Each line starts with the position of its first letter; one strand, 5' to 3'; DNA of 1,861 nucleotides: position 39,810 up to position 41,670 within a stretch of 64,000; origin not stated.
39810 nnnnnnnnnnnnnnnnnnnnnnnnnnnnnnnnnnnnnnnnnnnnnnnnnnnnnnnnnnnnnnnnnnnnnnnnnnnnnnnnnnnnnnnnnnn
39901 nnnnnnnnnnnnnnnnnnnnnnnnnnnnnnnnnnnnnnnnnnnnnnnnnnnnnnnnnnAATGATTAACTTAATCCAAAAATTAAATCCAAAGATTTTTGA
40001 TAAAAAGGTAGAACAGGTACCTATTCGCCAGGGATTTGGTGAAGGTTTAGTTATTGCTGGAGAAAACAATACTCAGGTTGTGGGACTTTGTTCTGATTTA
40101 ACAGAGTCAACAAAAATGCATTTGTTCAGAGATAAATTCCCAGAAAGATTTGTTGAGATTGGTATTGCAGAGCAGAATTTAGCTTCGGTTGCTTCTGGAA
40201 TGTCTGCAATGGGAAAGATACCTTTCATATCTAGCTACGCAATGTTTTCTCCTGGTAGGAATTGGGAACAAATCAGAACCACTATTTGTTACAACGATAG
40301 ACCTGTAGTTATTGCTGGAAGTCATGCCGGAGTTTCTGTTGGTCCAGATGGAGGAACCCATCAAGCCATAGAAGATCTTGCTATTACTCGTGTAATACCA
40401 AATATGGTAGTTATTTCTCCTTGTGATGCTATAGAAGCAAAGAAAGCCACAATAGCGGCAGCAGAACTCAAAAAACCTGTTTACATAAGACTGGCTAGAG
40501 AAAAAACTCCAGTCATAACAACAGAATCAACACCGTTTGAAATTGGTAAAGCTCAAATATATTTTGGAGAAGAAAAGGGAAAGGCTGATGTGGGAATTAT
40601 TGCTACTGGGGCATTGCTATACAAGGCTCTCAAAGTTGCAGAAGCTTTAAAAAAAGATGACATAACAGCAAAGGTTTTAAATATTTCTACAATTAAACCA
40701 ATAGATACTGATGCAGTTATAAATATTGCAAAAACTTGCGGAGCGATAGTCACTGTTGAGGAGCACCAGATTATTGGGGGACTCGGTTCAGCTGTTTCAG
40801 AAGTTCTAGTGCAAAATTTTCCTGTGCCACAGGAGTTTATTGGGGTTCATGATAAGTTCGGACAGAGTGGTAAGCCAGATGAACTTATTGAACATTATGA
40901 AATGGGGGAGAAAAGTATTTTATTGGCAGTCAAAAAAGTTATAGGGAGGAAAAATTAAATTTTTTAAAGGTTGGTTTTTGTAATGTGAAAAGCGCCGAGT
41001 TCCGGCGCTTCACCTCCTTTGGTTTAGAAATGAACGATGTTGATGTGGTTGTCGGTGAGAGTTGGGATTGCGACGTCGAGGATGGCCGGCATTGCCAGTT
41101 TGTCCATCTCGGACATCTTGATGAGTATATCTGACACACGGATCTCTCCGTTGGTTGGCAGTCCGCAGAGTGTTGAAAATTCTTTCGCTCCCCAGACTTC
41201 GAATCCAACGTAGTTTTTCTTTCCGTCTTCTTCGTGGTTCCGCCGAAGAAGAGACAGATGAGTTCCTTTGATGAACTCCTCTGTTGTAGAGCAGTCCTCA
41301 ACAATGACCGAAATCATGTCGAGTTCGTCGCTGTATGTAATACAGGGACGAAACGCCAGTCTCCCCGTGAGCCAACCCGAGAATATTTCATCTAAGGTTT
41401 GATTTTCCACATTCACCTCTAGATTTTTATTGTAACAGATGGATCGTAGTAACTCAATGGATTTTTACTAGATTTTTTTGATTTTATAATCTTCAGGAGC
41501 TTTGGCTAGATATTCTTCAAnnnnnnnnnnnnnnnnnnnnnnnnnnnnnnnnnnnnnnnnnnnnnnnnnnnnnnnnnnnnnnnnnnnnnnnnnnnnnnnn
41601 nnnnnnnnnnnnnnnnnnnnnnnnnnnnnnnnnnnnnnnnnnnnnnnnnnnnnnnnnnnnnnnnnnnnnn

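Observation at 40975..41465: Cassette C: minus-strand GC-rich 130-aa gene with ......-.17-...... promoter between tkt and pfkB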

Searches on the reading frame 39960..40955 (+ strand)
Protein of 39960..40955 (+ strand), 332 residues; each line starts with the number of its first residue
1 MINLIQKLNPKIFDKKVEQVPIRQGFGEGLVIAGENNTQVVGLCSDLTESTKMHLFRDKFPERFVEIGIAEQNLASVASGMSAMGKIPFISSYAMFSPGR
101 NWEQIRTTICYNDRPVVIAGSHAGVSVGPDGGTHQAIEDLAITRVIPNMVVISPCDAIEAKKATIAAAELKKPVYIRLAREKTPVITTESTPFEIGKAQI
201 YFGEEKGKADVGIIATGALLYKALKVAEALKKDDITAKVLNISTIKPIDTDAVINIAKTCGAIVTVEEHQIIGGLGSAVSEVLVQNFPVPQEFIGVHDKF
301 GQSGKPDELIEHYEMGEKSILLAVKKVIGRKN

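Call 34: find_related_loci(query=window:39960-40955:+, collection=genome_contigs, flank=6000)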
Query window:39960-40955:+ (332 aa) in genome_contigs; peptide patterns used: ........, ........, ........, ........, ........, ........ (x = any residue, [..] = any of these).
600 stretches matched a pattern (row limit reached: there are more); 544 encode a relative of the query (tblastn E <= 1e-3); the best 80 are kept; 80 distinct loci.
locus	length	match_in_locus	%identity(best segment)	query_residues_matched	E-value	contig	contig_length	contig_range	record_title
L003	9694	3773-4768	89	1-332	0e+0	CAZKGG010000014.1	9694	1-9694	MAG TPA_asm: uncultured Candidatus Saccharibacteria bacterium isolate SRP342105_co2_44 genome assembly, contig: NODE_763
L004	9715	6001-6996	89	1-332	0e+0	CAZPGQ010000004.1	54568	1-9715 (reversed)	MAG TPA_asm: uncultured Candidatus Saccharibacteria bacterium isolate SRP219642_co7_231 genome assembly, contig: NODE_77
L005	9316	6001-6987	85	1-329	0e+0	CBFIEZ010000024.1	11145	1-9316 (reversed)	MAG: Minisyncoccia bacterium isolate Co_bin_508_permissive genome assembly, contig: Co_bin_508_permissive_c24, whole gen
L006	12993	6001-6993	82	1-331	0e+0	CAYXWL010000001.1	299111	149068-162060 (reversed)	MAG TPA_asm: uncultured Candidatus Saccharibacteria bacterium isolate SRP135725_co2_296 genome assembly, contig: k141_54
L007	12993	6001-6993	81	1-331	0e+0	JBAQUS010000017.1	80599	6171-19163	MAG: Minisyncoccia bacterium isolate MFD03283_ilm_asm_bin6 k127_154386, whole genome shotgun sequence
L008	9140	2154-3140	75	8-331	3e-169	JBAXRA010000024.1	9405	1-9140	MAG: bacterium isolate ELA571 MAG571_24, whole genome shotgun sequence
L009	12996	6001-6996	75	1-331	2e-167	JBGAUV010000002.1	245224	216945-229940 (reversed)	MAG: Candidatus Paceibacteria bacterium isolate MAG_MBR_H10.111 MBRH10-111_opera_contig_200, whole genome shotgun sequen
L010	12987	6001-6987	74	8-331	2e-167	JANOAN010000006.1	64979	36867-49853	MAG: bacterium isolate VAR_18_metabat_30 VAR_18_k141_2860835, whole genome shotgun sequence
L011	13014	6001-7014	72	1-331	2e-166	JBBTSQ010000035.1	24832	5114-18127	MAG: Patescibacteria group bacterium isolate H41-bin135_1 H41_bin135_1_000000000035, whole genome shotgun sequence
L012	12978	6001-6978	74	5-332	4e-166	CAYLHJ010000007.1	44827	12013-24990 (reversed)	MAG TPA_asm: uncultured Candidatus Saccharibacteria bacterium isolate SRP287051_co2_172 genome assembly, contig: NODE_18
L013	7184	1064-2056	74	1-331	4e-166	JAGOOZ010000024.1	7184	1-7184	MAG: Candidatus Paceibacterota bacterium isolate Gw_Bodden_bin_209 Gw_Bodden_16728_length_7184_cov_5.839875, whole genom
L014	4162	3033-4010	76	1-331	3e-171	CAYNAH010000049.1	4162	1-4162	MAG TPA_asm: uncultured Candidatus Saccharibacteria bacterium isolate SRP342105_co1_464 genome assembly, contig: NODE_31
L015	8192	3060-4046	73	1-329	1e-165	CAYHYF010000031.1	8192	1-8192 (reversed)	MAG TPA_asm: uncultured Candidatus Saccharibacteria bacterium isolate ERP119705_co17_297 genome assembly, contig: NODE_1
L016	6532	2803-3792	73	1-331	1e-165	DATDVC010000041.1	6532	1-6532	MAG TPA_asm: Candidatus Paceibacterota bacterium isolate SMAG_U8074 k141_1240761, whole genome shotgun sequence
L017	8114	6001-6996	73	1-331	1e-164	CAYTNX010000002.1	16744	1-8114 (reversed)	MAG TPA_asm: uncultured Candidatus Saccharibacteria bacterium isolate SRP278252_co2_57 genome assembly, contig: NODE_712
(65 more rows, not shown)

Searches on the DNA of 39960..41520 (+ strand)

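Call 67: search_rna_families(sources=[L003, L087], threshold=evalue, max_evalue=0.1)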
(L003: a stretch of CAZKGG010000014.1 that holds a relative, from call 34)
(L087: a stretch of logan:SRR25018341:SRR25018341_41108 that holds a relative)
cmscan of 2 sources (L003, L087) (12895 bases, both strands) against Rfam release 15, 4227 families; matches with E-value up to 0.1: 0.
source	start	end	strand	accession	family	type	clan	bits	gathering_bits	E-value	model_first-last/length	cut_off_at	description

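Call 117: search_rna_families(source=window, start=40900, end=41520, threshold=evalue, max_evalue=1)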
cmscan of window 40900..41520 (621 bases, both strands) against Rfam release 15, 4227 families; matches with E-value up to 1: 0.
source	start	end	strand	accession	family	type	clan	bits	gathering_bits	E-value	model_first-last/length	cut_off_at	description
